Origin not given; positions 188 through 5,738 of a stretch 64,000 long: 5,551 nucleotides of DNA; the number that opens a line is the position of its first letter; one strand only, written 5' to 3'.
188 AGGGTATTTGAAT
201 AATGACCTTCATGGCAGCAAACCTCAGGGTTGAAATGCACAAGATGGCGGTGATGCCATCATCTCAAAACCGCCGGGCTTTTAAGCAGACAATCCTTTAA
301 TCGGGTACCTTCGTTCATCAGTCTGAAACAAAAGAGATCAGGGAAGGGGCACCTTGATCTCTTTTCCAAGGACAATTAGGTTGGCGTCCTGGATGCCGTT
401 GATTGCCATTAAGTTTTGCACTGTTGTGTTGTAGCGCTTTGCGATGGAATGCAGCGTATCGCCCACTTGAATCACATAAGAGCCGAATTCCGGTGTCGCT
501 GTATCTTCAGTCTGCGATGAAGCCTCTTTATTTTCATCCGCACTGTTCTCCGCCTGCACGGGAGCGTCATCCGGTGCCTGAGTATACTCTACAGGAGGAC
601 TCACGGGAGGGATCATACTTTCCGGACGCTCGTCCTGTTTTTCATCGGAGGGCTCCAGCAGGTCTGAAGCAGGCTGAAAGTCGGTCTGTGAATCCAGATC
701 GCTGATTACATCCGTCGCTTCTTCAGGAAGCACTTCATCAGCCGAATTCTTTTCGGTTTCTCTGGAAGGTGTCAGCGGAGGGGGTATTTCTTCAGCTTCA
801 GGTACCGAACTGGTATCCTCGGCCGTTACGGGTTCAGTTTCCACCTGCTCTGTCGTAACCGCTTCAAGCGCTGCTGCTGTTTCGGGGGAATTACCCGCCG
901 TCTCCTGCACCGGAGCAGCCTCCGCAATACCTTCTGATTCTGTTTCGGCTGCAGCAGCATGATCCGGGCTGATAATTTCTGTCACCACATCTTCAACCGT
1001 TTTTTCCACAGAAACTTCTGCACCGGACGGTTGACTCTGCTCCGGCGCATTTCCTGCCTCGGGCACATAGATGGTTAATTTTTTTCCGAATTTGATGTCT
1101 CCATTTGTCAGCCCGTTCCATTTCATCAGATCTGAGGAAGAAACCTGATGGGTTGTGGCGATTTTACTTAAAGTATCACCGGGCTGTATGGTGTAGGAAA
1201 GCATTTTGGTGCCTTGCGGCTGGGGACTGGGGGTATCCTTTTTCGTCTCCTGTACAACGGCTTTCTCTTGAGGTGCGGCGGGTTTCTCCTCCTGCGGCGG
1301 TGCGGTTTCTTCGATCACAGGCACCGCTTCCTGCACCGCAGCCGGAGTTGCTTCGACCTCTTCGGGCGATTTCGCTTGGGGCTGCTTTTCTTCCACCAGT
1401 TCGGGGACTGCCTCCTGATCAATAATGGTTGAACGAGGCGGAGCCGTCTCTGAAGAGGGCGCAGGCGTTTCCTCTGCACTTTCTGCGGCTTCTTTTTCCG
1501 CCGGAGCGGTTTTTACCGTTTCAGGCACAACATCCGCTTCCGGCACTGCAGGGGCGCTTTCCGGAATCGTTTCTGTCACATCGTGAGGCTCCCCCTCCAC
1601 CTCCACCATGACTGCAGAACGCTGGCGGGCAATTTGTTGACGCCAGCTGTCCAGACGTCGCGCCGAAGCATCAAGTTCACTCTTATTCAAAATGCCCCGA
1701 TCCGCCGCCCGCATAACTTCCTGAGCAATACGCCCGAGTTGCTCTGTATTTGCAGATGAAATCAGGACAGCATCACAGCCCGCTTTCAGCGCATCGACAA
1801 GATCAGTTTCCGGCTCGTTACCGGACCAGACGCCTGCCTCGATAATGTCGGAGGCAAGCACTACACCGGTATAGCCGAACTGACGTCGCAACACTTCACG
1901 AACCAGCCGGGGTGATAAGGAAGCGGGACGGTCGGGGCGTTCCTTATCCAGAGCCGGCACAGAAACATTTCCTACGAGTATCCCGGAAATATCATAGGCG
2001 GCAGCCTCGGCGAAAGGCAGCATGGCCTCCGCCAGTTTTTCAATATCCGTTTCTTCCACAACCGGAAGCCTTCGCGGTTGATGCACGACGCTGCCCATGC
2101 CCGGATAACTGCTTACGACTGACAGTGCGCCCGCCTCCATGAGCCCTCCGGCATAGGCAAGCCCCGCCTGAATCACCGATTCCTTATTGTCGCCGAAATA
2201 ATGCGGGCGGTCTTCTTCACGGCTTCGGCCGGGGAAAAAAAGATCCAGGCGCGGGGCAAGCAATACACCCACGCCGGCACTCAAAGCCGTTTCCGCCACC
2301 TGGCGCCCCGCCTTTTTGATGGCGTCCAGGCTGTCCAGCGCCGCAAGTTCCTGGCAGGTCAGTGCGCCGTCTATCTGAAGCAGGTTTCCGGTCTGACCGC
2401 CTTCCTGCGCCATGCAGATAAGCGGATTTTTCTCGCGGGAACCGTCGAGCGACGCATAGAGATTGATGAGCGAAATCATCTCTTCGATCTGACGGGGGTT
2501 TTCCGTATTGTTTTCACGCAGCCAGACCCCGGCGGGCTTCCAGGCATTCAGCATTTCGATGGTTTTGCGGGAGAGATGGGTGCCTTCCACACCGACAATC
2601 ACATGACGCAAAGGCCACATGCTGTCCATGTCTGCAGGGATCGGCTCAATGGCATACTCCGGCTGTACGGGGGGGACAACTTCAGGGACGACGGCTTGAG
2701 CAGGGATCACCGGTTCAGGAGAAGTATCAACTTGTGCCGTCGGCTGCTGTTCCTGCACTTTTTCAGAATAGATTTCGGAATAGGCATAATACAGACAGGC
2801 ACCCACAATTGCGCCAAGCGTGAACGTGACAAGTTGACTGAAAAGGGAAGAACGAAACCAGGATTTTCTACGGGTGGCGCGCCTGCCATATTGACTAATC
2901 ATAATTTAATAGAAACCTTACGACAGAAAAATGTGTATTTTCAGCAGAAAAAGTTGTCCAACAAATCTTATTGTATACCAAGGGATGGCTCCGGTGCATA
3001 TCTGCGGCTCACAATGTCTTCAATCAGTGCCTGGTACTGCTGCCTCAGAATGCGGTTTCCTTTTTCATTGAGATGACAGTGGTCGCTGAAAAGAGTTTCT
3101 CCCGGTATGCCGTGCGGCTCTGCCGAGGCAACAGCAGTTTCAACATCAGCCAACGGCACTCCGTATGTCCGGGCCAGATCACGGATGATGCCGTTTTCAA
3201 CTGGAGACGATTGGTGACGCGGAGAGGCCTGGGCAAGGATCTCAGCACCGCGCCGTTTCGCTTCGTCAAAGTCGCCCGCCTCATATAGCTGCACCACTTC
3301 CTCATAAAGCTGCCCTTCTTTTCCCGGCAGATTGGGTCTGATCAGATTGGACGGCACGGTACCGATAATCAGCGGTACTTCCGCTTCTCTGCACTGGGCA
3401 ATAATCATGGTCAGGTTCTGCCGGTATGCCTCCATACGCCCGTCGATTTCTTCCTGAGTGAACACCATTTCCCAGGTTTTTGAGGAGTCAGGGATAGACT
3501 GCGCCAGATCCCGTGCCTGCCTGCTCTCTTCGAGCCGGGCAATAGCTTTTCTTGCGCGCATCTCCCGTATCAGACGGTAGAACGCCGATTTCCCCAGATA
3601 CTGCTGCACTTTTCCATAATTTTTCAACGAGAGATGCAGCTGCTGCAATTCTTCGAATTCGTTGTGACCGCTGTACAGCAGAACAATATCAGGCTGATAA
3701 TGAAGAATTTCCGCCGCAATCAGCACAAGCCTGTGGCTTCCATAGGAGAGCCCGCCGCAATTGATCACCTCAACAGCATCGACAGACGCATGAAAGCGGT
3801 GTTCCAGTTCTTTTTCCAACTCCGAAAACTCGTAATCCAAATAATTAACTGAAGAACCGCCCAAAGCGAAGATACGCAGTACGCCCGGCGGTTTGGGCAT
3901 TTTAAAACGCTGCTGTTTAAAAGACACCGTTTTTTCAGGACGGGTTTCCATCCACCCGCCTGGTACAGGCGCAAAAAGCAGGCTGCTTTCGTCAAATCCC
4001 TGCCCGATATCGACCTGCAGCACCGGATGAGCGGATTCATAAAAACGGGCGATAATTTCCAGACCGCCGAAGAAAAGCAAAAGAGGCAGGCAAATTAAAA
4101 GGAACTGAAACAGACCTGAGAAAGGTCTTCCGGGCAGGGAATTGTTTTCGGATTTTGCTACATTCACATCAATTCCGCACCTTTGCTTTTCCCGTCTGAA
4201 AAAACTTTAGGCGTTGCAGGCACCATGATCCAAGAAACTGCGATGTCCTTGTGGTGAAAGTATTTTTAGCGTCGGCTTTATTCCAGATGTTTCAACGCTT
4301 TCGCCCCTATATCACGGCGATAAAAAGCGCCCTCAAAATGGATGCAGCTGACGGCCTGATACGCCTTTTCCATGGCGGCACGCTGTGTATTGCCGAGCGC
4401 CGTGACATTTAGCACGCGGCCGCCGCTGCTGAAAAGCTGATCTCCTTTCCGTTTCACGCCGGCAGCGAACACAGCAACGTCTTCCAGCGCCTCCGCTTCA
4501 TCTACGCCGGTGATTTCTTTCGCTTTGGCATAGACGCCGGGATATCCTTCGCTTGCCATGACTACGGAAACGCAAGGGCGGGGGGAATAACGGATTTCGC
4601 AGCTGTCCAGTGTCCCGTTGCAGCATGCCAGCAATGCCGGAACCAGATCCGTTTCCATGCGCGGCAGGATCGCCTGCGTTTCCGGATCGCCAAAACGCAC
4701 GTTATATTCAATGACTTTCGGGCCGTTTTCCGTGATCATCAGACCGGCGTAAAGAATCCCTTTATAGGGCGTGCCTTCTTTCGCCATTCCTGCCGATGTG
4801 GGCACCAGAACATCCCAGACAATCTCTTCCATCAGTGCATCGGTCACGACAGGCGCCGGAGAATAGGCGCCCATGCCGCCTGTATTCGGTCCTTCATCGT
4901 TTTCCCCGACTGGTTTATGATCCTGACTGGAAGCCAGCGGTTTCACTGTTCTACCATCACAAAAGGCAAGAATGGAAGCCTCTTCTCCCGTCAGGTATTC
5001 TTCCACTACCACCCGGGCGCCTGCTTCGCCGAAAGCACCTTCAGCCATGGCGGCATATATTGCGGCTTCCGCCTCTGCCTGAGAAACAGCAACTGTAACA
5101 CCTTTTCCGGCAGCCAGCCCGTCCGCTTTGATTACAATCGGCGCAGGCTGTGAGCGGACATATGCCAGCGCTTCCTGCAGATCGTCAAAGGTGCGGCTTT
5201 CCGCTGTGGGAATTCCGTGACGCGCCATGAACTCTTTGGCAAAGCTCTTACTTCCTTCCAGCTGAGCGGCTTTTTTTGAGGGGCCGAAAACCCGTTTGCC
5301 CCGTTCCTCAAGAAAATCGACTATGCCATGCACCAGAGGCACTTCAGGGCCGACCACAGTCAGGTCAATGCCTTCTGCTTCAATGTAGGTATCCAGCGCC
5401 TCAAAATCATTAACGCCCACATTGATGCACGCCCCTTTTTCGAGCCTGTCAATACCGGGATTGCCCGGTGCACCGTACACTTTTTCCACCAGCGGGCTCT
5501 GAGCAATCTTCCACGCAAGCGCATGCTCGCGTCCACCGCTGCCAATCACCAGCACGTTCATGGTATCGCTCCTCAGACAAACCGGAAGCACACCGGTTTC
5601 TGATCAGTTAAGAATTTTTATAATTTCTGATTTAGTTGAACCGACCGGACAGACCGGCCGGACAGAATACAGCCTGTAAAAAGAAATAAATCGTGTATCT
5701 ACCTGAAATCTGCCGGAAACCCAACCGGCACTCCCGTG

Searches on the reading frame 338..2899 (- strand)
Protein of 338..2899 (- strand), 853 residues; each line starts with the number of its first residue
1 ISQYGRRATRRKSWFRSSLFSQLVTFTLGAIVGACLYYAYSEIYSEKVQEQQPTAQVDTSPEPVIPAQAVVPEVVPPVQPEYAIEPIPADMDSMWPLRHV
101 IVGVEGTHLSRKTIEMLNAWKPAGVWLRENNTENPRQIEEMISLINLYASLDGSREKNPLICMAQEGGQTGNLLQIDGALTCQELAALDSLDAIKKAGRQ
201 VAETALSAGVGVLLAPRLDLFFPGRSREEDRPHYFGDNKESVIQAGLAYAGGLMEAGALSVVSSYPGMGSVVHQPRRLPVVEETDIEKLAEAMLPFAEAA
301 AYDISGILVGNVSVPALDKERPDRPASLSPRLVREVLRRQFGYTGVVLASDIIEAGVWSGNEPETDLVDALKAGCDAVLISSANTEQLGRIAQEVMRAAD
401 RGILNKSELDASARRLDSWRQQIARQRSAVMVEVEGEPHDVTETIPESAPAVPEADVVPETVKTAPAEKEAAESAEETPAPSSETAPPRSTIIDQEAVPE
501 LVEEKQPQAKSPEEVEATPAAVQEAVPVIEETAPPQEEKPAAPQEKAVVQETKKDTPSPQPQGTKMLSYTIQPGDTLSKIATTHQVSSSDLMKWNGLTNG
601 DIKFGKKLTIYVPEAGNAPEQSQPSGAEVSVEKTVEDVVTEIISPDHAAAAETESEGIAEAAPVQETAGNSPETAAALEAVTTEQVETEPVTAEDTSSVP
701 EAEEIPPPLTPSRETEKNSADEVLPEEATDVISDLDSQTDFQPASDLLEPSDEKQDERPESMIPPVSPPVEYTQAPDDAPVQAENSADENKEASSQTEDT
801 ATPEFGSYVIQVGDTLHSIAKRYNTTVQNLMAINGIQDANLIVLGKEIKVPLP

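Call 15: search_protein_families(library=pfam, proteins=[window:338-2899:-], max_evalue=0.00001)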
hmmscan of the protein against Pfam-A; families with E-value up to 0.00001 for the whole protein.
window:338-2899:- (853 aa): 3 families
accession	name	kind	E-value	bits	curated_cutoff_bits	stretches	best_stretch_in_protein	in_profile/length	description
PF00933.27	Glyco_hydro_3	-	3.4e-29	102.7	27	1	108-416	15-313/316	Glycosyl hydrolase family 3 N terminal domain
PF01476.26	LysM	-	9.2e-28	96.4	20.9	2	569-610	1-42/43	LysM domain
PF23473.1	LysM3_LYK4_5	-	2.6e-10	40.6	29.3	0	807-844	4-40/48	LYK4/5 LysM3 domain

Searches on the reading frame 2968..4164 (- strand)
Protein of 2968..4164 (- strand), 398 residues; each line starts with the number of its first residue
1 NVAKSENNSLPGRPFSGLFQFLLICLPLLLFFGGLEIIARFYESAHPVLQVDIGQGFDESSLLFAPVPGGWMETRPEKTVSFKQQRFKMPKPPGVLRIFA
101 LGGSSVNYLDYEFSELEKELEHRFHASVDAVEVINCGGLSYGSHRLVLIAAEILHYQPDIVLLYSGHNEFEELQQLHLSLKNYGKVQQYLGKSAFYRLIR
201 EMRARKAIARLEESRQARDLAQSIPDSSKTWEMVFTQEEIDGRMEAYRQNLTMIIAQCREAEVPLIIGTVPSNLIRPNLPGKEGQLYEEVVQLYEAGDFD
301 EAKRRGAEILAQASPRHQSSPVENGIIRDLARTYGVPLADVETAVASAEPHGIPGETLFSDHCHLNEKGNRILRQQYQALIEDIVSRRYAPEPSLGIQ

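Call 15: search_protein_families(library=pfam, proteins=[window:2968-4164:-], max_evalue=0.00001)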
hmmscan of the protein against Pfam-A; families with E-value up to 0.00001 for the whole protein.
window:2968-4164:- (398 aa): 1 family
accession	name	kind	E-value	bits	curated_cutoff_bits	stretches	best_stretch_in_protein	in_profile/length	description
PF13472.12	Lipase_GDSL_2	-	1.2e-08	36.1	32.9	0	115-372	21-178/178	GDSL-like Lipase/Acylhydrolase family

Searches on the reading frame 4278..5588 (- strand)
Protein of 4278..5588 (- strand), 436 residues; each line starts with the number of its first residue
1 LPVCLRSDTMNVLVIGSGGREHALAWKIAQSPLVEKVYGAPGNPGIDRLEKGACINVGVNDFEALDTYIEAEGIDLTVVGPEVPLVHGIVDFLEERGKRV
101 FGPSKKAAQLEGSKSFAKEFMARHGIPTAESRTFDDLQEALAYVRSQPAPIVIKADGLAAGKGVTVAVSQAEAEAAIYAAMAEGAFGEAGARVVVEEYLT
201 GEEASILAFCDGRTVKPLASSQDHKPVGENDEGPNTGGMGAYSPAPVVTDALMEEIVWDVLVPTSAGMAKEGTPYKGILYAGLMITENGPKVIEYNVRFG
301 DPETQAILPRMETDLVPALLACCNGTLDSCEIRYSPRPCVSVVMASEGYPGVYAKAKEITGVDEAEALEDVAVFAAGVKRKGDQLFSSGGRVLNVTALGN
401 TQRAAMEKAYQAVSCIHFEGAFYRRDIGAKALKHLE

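Call 15: search_protein_families(library=pfam, proteins=[window:4278-5588:-], max_evalue=0.00001)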
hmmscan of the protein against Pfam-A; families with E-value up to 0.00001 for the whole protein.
window:4278-5588:- (436 aa): 4 families
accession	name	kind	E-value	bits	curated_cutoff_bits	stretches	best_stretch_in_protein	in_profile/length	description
PF01071.24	GARS_A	-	5.9e-81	271.4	27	1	112-304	1-194/194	Phosphoribosylglycinamide synthetase, ATP-grasp (A) domain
PF02844.21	GARS_N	-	1.2e-38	132.3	29.5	1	10-111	1-100/100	Phosphoribosylglycinamide synthetase, N domain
PF02843.22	GARS_C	-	1e-30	106.3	34.8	1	339-430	1-92/92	Phosphoribosylglycinamide synthetase, C domain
PF02786.22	CPSase_L_D2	-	7.6e-08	32.6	19.8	1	114-201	2-91/211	Carbamoyl-phosphate synthase L chain, ATP binding domain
